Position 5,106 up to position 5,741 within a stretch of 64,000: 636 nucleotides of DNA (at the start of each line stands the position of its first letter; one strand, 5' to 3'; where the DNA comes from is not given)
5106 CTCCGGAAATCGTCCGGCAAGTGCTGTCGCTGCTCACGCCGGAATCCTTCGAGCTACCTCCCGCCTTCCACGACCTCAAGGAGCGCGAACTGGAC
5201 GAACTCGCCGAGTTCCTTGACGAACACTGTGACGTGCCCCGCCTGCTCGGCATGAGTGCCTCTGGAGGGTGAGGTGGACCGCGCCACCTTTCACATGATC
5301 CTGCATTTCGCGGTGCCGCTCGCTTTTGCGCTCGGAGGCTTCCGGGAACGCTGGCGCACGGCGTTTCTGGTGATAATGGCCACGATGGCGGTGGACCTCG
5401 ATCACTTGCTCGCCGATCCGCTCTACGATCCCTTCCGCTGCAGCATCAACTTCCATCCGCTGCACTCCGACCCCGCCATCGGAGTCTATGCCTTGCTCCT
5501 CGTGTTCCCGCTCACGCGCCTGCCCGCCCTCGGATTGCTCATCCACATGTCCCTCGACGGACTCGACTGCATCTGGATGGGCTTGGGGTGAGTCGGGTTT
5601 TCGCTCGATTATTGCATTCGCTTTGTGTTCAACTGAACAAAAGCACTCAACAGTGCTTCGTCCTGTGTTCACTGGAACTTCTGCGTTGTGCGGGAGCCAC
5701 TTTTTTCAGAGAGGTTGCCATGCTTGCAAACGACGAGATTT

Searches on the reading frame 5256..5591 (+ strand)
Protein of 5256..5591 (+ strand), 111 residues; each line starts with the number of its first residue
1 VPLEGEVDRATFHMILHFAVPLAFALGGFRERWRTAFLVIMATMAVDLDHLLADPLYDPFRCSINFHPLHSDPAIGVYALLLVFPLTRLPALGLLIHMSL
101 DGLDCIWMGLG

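Call 48: search_protein_families(library=pfam, proteins=[window:5256-5591:+], max_evalue=0.001)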
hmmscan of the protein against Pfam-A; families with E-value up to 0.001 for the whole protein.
window:5256-5591:+ (111 aa): 1 family
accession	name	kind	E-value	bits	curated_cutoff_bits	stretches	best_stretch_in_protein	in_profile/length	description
PF19617.4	DUF6122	-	2.4e-33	115.1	27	1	11-108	5-102/102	Family of unknown function (DUF6122)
